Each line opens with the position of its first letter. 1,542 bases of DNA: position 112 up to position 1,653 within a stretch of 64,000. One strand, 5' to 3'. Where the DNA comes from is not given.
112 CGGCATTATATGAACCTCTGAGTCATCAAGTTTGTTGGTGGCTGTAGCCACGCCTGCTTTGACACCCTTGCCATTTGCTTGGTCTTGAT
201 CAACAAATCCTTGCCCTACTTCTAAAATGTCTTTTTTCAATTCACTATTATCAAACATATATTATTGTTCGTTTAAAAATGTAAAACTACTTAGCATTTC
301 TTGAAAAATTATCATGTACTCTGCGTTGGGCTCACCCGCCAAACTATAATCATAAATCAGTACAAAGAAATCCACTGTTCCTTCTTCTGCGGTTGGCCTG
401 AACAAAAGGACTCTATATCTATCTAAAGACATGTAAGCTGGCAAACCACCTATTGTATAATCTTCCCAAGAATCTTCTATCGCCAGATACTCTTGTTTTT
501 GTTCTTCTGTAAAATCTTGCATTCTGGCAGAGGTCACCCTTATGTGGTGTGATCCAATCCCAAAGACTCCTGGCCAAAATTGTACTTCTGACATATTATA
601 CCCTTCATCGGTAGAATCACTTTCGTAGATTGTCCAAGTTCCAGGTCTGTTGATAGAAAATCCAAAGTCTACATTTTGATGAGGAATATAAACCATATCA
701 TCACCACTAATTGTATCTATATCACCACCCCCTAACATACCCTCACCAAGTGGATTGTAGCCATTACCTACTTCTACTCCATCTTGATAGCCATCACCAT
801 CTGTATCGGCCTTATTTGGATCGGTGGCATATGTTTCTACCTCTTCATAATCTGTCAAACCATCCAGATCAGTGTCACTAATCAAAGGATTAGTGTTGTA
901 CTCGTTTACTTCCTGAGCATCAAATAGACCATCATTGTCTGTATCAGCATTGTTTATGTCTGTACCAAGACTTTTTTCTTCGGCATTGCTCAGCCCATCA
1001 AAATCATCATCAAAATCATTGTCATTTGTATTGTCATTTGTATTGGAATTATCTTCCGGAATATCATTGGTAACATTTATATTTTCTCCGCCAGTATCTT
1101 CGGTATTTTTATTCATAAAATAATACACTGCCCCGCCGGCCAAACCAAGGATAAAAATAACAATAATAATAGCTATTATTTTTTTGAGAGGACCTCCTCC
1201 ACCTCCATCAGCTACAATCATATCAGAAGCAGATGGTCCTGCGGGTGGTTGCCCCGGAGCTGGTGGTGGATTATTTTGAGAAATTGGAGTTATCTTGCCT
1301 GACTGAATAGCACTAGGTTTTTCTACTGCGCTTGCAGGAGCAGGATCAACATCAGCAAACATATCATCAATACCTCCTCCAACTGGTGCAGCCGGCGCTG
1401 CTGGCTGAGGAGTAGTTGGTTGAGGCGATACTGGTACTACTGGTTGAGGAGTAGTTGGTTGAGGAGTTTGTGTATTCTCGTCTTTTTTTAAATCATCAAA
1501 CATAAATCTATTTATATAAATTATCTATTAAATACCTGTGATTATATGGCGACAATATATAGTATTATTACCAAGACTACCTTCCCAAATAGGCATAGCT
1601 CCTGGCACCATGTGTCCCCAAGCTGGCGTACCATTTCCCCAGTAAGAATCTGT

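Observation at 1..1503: Two consecutive type-II membrane proteins with MFD(D/N) starts, one carrying thrombospondin type-3 calcium-binding repeats, directly downstream of the giant adhesin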

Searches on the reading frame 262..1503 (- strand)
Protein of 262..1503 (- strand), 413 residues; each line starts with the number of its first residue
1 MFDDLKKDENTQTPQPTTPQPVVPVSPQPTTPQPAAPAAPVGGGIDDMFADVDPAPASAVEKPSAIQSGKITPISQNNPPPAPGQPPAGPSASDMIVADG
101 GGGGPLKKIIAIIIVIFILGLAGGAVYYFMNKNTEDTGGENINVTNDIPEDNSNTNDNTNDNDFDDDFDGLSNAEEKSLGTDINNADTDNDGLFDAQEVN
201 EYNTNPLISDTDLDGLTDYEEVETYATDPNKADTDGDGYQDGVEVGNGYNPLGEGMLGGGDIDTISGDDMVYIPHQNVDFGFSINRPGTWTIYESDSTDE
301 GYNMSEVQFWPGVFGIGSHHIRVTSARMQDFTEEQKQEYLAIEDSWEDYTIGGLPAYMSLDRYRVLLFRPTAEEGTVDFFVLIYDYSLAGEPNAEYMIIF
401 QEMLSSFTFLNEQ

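Call 7: search_protein_families(library=pfam, proteins=[window:262-1503:-], max_evalue=1)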
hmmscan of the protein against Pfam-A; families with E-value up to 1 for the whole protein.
window:262-1503:- (413 aa): 4 families
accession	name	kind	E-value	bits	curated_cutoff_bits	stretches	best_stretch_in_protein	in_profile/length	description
PF18884.5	TSP3_bac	-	4.3e-18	65.3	25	4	187-207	1-20/22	Bacterial TSP3 repeat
PF03495.19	Binary_toxB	-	6e-06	26.8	25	1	187-244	2-59/78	Clostridial binary toxin B/anthrax toxin PA Ca-binding domain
PF17870.6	Insulin_TMD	-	0.076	13.6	33.4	1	109-132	18-41/47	Insulin receptor trans-membrane segment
PF20303.3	YLATT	-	0.15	12.4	26.7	1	109-137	2-30/107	YEATS-Like-Associating Three TM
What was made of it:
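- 745..1011 (-): A: four bacterial TSP3 repeats (aa 165-253), ending GYNPLG. PF18884 E=4.3e-18 with 4 stretches (call 7).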

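Call 8: find_encoding_contigs(protein=window:262-1503:-, flank=10000, max_places=6)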
Protein window:262-1503:- (413 aa): 7 contigs read that carry it; 6 places shown.
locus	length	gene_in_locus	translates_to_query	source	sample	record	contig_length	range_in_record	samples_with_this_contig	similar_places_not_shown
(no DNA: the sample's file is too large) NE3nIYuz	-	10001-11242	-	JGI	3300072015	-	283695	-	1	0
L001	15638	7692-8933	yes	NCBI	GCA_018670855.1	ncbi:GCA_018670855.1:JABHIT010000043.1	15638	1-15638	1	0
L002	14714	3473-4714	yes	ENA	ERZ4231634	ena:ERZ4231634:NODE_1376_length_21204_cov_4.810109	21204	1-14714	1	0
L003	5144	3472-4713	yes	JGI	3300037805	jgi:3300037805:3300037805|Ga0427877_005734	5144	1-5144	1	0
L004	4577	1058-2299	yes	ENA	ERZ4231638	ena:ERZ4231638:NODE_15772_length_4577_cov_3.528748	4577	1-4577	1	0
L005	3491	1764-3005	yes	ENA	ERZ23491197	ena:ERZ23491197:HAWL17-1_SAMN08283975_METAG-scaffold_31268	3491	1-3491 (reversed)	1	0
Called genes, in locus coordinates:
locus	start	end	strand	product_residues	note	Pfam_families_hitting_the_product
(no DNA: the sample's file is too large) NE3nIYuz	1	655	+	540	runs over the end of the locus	PF04956:TrbC (weak), PF18895:T4SS_pilin (weak), PF13205:Big_5 (weak)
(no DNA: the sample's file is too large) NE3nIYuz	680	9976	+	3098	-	PF18895:T4SS_pilin, PF13205:Big_5 (faint)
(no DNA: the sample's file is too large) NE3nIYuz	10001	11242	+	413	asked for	PF18884:TSP3_bac (weak)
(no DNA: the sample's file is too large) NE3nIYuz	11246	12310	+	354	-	-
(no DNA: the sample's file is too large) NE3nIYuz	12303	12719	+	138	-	PF02130:YbeY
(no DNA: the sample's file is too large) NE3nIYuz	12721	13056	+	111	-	PF01219:DAGK_prokar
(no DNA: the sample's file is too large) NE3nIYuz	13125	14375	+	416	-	PF11104:PilM_2, PF02491:SHS2_FTSA, PF14450:FtsA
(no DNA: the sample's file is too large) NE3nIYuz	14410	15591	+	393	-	PF00091:Tubulin, PF12327:FtsZ_C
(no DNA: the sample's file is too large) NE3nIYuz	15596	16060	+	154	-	PF22811:Zn_ribbon_NrdR, PF03477:ATP-cone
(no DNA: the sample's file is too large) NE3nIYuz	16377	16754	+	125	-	-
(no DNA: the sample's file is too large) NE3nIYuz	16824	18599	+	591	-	PF00432:Prenyltrans (weak), PF13243:SQHop_cyclase_C (weak), PF14478:DUF4430 (weak)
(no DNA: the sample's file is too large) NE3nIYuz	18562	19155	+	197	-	-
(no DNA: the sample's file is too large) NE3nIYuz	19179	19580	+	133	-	-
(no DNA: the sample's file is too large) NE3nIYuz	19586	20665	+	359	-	PF03462:PCRF, PF00472:RF-1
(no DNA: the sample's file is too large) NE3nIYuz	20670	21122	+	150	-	-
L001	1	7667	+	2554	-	PF13205:Big_5 (faint)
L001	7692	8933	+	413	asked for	PF18884:TSP3_bac (weak)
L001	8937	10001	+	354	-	-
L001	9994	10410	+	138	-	PF02130:YbeY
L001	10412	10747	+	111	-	PF01219:DAGK_prokar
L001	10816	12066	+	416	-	PF11104:PilM_2, PF02491:SHS2_FTSA, PF14450:FtsA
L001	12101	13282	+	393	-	PF00091:Tubulin, PF12327:FtsZ_C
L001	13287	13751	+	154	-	PF22811:Zn_ribbon_NrdR, PF03477:ATP-cone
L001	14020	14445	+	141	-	-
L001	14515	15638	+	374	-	PF00432:Prenyltrans (weak), PF13243:SQHop_cyclase_C (weak)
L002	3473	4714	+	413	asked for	PF18884:TSP3_bac (weak)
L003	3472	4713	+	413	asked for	PF18884:TSP3_bac (weak)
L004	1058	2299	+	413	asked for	PF18884:TSP3_bac (weak)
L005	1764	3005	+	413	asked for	PF18884:TSP3_bac (weak)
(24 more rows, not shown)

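Call 9: search_protein_families(library=ncbifam, proteins=[window:262-1503:-], max_evalue=1)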
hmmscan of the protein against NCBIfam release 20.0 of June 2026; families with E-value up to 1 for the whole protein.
window:262-1503:- (413 aa): 5 families
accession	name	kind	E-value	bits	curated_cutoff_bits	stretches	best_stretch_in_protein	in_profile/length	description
NF033765.2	gliding_CglD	equivalog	3.1e-07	28.6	400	2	208-296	264-350/1124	adventurous gliding motility lipoprotein CglD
NF033598.2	elast_bind_EbpS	equivalog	2.4e-05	23.4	300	1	101-204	300-400/498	elastin-binding protein EbpS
NF004285.1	PRK05696.1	equivalog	0.01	15.6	179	1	101-141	13-53/171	flagellar basal body-associated protein FliL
NF005435.1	PRK07021.1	equivalog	0.096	12.5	131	1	109-139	11-41/157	flagellar basal body-associated protein FliL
NF047639.1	throspo3_MtsD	equivalog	0.15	10.1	800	1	151-258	403-507/651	cell-cell cohesion protein MtsD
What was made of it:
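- Closest known: Bacterial TSP3-repeat proteins. Same: There are weak NCBIfam matches to CglD and MtsD through the same repeats (call 9).
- Tried and rejected: NCBIfam gave only sub-threshold repeat-driven hits to CglD, EbpS and MtsD (call 9).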

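Call 13: search_protein_families(library=pfam, proteins=[L001:8937-9998:+], max_evalue=1)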
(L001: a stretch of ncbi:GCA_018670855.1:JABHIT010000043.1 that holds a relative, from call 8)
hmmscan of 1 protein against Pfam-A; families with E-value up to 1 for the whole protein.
L001:8937-9998:+ (354 aa): 7 families
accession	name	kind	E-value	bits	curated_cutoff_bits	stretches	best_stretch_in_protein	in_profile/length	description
PF19721.4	DUF6215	-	0.021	14.9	27.1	1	64-114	2-52/135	Family of unknown function (DUF6215)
PF12698.13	ABC2_membrane_3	-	0.021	14.4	31.6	1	72-184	3-108/347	ABC-2 family transporter protein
PF22575.2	Vir1p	-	0.037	12.2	29.5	1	101-161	359-417/922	Virilizer, yeast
PF22251.1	PFF1_TM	-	0.039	13.9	32.3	1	68-160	95-190/300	Vacuolar membrane protease, transmembrane domain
PF04689.18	S1FA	-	0.16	12.6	21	1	69-110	10-54/66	DNA binding protein S1FA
PF00335.26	Tetraspanin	-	0.19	11.8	32.1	1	71-142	80-120/225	Tetraspanin family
PF10907.13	DUF2749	-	0.23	12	25.5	1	72-102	7-38/72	Protein of unknown function (DUF2749)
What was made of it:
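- On Bacterial TSP3 repeat proteins (Pfam PF18884): There was no Pfam hit at E<=1 for this organism's B (call 13).
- Pfam did not score TSP3 in this organism's B at E<=1 (call 13).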

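Call 17: find_homologous_proteins(query=window:262-1503:-, max_evalue=0.001)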
Query window:262-1503:- (413 aa): 352 proteins with E <= 0.001 among 8000 candidates; the best 120 are listed.
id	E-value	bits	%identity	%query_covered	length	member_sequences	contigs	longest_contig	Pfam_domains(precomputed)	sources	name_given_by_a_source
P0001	2.0e-276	935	100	100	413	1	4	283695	PF18884.6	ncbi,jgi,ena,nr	ncbi:hypothetical protein HON36_04060 [Candidatus Parcubacteria bacterium]|jgi:hypothetical protein|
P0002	7.1e-136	472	57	100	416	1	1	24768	PF18884.6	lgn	-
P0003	1.8e-85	306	56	24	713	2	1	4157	PF00691.26,PF18884.6,PF03495.20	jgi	jgi:outer membrane protein OmpA-like peptidoglycan-associated protein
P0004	1.6e-71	260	41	100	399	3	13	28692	PF18884.6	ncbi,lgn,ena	-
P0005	4.5e-71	258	39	88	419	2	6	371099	PF18884.6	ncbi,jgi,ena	-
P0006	8.1e-69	251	55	21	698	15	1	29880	PF00691.26,PF18884.6,PF03495.20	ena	-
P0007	7.4e-68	248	55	21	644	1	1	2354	PF03160.21,PF18884.6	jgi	jgi:hypothetical protein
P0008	5.2e-67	245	37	99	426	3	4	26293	PF18884.6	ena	-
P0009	9.0e-66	241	39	99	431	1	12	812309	PF18884.6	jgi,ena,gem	jgi:hypothetical protein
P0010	2.6e-64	236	40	99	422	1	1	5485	PF18884.6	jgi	jgi:hypothetical protein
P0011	2.6e-64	236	39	89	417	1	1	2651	PF18884.6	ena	-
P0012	5.6e-63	232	36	99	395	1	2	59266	PF18884.6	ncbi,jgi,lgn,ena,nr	ncbi:hypothetical protein C0580_01780 [Candidatus Parcubacteria bacterium]|nr:MAG: hypothetical prot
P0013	3.7e-62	229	39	99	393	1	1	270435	PF18884.6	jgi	-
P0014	4.6e-53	199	58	21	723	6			PF00691.26,PF13505.13,PF18884.6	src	-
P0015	1.3e-52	198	47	61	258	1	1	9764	PF18884.6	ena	-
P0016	4.2e-52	196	45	62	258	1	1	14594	PF18884.6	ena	-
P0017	5.8e-50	189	45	65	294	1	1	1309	PF18884.6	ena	-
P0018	8.5e-50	188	44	62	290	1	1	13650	PF18884.6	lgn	-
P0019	1.6e-49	187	48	52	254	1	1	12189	PF18884.6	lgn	-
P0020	2.0e-48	184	51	20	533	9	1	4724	PF00691.26,PF13505.13,PF18884.6,PF03495.20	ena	-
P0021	3.5e-48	183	44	62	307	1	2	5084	PF18884.6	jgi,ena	-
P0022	4.9e-48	182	44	61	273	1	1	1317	PF18884.6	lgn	-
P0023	3.6e-47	180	46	58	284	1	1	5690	PF18884.6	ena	-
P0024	5.3e-47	179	43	62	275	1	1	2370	PF18884.6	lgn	-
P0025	2.0e-45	174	47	23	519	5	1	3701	PF18884.6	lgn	-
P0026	2.0e-45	174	47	23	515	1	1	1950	PF18884.6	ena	-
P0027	2.4e-45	174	45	32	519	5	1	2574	PF00691.26,PF05359.17,PF18884.6,PF03495.20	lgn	-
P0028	5.2e-45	172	53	24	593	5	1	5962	PF00691.26,PF18884.6,PF03495.20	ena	-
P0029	7.0e-45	172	43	62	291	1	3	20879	PF18884.6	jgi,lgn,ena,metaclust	metaclust:\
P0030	2.4e-44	170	48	31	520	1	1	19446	PF18884.6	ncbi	-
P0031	4.3e-44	169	59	20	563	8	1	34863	PF00691.26,PF18884.6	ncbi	-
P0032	6.4e-44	169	45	29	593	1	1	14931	PF00691.26,PF18884.6,PF03495.20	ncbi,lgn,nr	ncbi:MAG: OmpA family protein [Candidatus Cloacimonetes bacterium]|nr:OmpA family protein [Candidatu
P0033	1.0e-43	168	43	62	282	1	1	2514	PF18884.6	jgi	-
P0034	1.1e-43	168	57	20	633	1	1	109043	PF00691.26,PF13505.13,PF18884.6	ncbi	-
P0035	1.3e-43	168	58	21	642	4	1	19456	PF00691.26,PF13505.13,PF18884.6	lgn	-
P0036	2.1e-43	167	40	62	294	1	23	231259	PF18884.6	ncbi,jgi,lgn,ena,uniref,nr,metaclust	ncbi:MAG: hypothetical protein COV55_01380 [Candidatus Komeilibacteria bacterium CG11_big_fil_rev_8_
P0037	2.8e-43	167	64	20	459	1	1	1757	PF00691.26,PF05359.17,PF18884.6,PF03495.20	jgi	-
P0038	8.7e-43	165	62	20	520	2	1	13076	PF00691.26,PF05359.17,PF18884.6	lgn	-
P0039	1.8e-42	164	42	62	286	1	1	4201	PF18884.6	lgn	-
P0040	2.7e-42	163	62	20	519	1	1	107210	PF00691.26,PF05359.17,PF18884.6,PF03495.20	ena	-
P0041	3.6e-42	163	63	20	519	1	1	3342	PF00691.26,PF05359.17,PF18884.6,PF03495.20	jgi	jgi:outer membrane protein OmpA-like peptidoglycan-associated protein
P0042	5.1e-42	163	45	52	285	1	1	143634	PF18884.6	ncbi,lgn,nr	ncbi:MAG: hypothetical protein C3F02_03815 [Parcubacteria group bacterium]|nr:MAG: hypothetical prot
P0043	6.7e-42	162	53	20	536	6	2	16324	PF00691.26,PF18884.6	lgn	-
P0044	7.5e-42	162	45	23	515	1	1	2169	PF18884.6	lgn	-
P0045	8.7e-42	162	61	20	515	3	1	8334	PF00691.26,PF13505.13,PF18884.6,PF03495.20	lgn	-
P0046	9.5e-42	162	43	62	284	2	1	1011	PF18884.6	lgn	-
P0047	1.4e-41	161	51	25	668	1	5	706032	PF00691.26,PF18884.6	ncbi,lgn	-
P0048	2.0e-41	161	44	54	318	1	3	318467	PF18884.6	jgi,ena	jgi:hypothetical protein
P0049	2.9e-41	160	43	62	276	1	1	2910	PF18884.6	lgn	-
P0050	3.1e-41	160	59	20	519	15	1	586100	PF00691.26,PF05359.17,PF18884.6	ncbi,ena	-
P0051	3.2e-41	160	63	20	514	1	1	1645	PF00691.26,PF13505.13,PF18884.6,PF03495.20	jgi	-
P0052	3.9e-41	160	44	23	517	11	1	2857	PF18884.6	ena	-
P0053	4.7e-41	159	59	20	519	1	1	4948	PF00691.26,PF05359.17,PF18884.6,PF03495.20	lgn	-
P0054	5.7e-41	159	56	21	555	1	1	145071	PF24034.2,PF18884.6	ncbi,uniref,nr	ncbi:helix-turn-helix transcriptional regulator [Halosimplex salinum]|uniref:helix-turn-helix transc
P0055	6.6e-41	159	57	20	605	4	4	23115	PF00691.26,PF13505.13,PF18884.6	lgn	-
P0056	9.7e-41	158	60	21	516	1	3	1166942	PF00691.26,PF13505.13,PF18884.6,PF03495.20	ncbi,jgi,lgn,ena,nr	ncbi:MAG: OmpA family protein [Bacteroidetes bacterium]|nr:OmpA family protein [Bacteroidota bacteri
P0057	1.4e-40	158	49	24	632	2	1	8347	PF00691.26,PF13568.13,PF18884.6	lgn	-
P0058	2.0e-40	157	58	20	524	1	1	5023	PF00691.26,PF18884.6,PF03495.20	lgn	-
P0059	2.3e-40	157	42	29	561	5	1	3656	PF24034.2,PF18884.6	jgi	-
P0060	2.3e-40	157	60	23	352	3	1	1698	PF18884.6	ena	-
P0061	3.4e-40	157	55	18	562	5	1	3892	PF24034.2,PF18884.6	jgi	-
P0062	4.3e-40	156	40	62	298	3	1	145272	PF18884.6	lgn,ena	-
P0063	7.7e-40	155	43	62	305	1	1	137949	PF18884.6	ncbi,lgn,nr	ncbi:MAG: hypothetical protein PHO91_00490 [Patescibacteria group bacterium]|nr:hypothetical protein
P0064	8.2e-40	155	64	19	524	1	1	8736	PF00691.26,PF18884.6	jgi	jgi:outer membrane protein OmpA-like peptidoglycan-associated protein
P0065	1.2e-39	155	59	20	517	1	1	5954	PF00691.26,PF18884.6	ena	-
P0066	1.5e-39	154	52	20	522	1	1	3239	PF00691.26,PF05359.17,PF18884.6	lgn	-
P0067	3.0e-39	153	59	20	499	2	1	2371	PF00691.26,PF13505.13,PF18884.6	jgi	jgi:outer membrane protein OmpA-like peptidoglycan-associated protein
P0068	4.0e-39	153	64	20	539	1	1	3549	PF00691.26,PF13505.13,PF18884.6,PF03495.20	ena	-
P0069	4.6e-39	153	57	22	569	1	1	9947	PF00691.26,PF18884.6,PF03495.20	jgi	jgi:outer membrane protein OmpA-like peptidoglycan-associated protein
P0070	5.2e-39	153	39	62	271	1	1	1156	PF18884.6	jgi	-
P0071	1.1e-38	152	63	20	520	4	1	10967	PF00691.26,PF13505.13,PF18884.6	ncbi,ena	-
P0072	1.2e-38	151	41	62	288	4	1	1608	PF18884.6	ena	-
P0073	1.3e-38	151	48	27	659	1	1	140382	PF00691.26,PF18884.6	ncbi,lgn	-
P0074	1.4e-38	151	63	20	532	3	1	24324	PF00691.26,PF13505.13,PF18884.6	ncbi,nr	ncbi:MAG: OmpA family protein [Bacteroidota bacterium]|nr:OmpA family protein [Bacteroidota bacteriu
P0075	2.3e-38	151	59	20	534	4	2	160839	PF00691.26,PF18884.6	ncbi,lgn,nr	ncbi:MAG: OmpA family protein [Ignavibacteriales bacterium]|nr:OmpA family protein [Ignavibacteriale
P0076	2.4e-38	150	64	21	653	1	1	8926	PF00691.26,PF13505.13,PF18884.6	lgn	-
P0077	3.0e-38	150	63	20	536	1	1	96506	PF00691.26,PF13505.13,PF18884.6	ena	-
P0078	4.2e-38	150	57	22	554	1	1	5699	PF00691.26,PF18884.6,PF03495.20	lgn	-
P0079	6.7e-38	149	56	21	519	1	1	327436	PF00691.26,PF05359.17,PF18884.6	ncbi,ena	-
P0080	7.0e-38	149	44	30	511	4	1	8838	PF00691.26,PF13505.13,PF18884.6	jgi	-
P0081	9.4e-38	149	46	31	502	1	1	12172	PF18884.6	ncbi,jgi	-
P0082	1.0e-37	148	57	23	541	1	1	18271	PF00691.26,PF18884.6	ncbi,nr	ncbi:MAG: OmpA family protein [Ignavibacterium sp.]|nr:OmpA family protein [Ignavibacterium sp.]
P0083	1.2e-37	148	62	20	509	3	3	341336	PF00691.26,PF18884.6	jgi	jgi:outer membrane protein OmpA-like peptidoglycan-associated protein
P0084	1.7e-37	148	48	31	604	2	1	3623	PF00691.26,PF18884.6,PF03495.20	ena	-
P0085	3.1e-37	147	58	20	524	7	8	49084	PF00691.26,PF18884.6,PF03495.20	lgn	-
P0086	3.1e-37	147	57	20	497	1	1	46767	PF00691.26,PF13505.13,PF18884.6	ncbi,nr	ncbi:MAG: DUF6089 family protein [Melioribacteraceae bacterium]|nr:DUF6089 family protein [Melioriba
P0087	5.2e-37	146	41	62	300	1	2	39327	PF18884.6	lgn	-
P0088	9.9e-37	145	57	23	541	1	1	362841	PF00691.26,PF18884.6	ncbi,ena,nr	ncbi:MAG TPA: hypothetical protein DHV28_04575 [Ignavibacteriales bacterium]|nr:hypothetical protein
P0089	2.1e-36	144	60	20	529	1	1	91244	PF00691.26,PF13505.13,PF18884.6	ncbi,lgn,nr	ncbi:MAG: OmpA family protein [Ignavibacteria bacterium]|nr:OmpA family protein [Ignavibacteria bact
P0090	2.5e-36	144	50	24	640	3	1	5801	PF00691.26,PF18884.6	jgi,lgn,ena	-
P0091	2.8e-36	144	37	51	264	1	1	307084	PF18884.6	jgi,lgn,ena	-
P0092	3.1e-36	144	60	20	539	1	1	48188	PF00691.26,PF18884.6,PF03495.20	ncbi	-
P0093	4.4e-36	143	38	62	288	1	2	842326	PF18884.6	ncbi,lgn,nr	ncbi:hypothetical protein H6761_00405 [Candidatus Nomurabacteria bacterium]|nr:hypothetical protein 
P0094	4.4e-36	143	56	20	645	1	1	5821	PF18962.8,PF18884.6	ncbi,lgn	-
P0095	5.2e-36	143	63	20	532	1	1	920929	PF00691.26,PF18884.6,PF03495.20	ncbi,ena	-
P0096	5.6e-36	143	60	20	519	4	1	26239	PF00691.26,PF18884.6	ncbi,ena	-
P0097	7.0e-36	142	44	31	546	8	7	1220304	PF00691.26,PF18884.6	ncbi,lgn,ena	ncbi:MAG: OmpA family protein [Candidatus Kapaibacterium sp.]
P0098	7.5e-36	142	55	21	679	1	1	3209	PF16819.12,PF08309.18,PF18884.6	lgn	-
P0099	1.0e-35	142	59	20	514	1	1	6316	PF00691.26,PF18884.6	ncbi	-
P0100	1.2e-35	142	49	20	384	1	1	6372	PF00691.26,PF18884.6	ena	-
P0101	1.4e-35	141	40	62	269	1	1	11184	PF18884.6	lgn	-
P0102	1.5e-35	141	59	20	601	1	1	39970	PF18884.6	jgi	-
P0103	3.0e-35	140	45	25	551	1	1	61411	PF18884.6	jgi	-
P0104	3.5e-35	140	57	20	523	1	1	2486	PF00691.26,PF18884.6,PF03495.20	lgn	-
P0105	4.0e-35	140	58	20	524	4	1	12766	PF00691.26,PF18884.6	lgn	-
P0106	5.8e-35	139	47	21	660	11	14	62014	PF00059.28,PF18998.7,PF18884.6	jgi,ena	jgi:hypothetical protein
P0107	8.9e-35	139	57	20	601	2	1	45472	PF00691.26,PF18884.6,PF03495.20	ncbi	-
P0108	9.5e-35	139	53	21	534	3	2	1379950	PF09339.17,PF24034.2,PF18884.6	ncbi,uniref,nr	ncbi:hypothetical protein KTS45_15510 [Halomicroarcula limicola]|uniref:DUF7343 domain-containing pr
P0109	1.3e-34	138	56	21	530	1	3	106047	PF00691.26,PF18884.6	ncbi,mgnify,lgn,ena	mgnify:CR=1 FL=1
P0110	1.7e-34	138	60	21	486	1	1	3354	PF18884.6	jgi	jgi:hypothetical protein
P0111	1.8e-34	138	57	20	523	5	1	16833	PF00691.26,PF13505.13,PF18884.6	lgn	-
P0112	1.9e-34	138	43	52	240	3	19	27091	PF18884.6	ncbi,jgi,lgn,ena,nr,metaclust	ncbi:MAG: hypothetical protein UR94_C0007G0010 [Parcubacteria group bacterium GW2011_GWA2_36_10]|nr:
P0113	5.5e-34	136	46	21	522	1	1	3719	PF00691.26,PF18884.6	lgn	-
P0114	7.8e-34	136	61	20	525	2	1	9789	PF00691.26,PF18884.6,PF03495.20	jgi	-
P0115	7.9e-34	136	39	62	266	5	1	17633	PF18884.6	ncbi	-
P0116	8.5e-34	135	57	20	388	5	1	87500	PF18884.6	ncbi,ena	-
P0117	1.4e-33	135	64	20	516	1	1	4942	PF00691.26,PF13505.13,PF18884.6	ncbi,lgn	-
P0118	1.7e-33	135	50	22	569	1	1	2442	PF18884.6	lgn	-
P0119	1.7e-33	134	52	25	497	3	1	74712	PF00691.26,PF13505.13,PF18884.6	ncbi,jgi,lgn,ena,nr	ncbi:MAG: OmpA family protein [Bacteroidetes bacterium]|nr:OmpA family protein [Bacteroidota bacteri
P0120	2.0e-33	134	58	20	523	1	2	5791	PF00691.26,PF18884.6,PF03495.20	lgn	-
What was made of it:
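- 262..1503 (-): Gene A: 413-aa bitopic (N-in) membrane protein, a long-form member of the 'MFDDLK' family. The identical protein is on 7 public contigs, annotated 'hypothetical protein HON36_04060, Candidatus Parcubacteria bacterium' (calls 8, 17).
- Closest known: Bacterial TSP3-repeat proteins. Same: The TSP3 repeats of A are 45-64% identical to those of OmpA-family proteins over about 20% of A's length (call 17).
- TSP3 repeats occur in many unrelated envelope proteins (call 17).
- Tried and rejected: The full-length query was needed (call 17).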

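Call 20: find_encoding_contigs(protein=P0009, flank=10000, max_places=1)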
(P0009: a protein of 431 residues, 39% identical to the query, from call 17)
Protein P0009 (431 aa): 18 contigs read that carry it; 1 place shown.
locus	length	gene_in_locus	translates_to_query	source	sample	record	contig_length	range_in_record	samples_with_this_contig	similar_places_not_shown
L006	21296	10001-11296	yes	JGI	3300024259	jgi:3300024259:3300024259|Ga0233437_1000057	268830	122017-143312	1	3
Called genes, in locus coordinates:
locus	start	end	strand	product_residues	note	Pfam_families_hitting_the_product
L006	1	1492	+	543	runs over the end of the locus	PF04956:TrbC (weak), PF18895:T4SS_pilin, PF13205:Big_5 (faint)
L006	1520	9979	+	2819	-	-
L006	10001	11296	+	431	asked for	PF18884:TSP3_bac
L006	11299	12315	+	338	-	-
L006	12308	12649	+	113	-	PF01219:DAGK_prokar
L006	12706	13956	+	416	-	PF11104:PilM_2 (weak), PF02491:SHS2_FTSA, PF06277:EutA (weak), PF06723:MreB_Mbl (weak), PF14450:FtsA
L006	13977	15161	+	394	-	PF00091:Tubulin, PF12327:FtsZ_C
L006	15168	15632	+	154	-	PF22811:Zn_ribbon_NrdR, PF03477:ATP-cone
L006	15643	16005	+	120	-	-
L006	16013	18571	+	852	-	PF03462:PCRF, PF00472:RF-1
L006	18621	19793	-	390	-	PF00108:Thiolase_N (weak), PF08545:ACP_syn_III, PF08541:ACP_syn_III_C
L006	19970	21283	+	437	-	PF03772:Competence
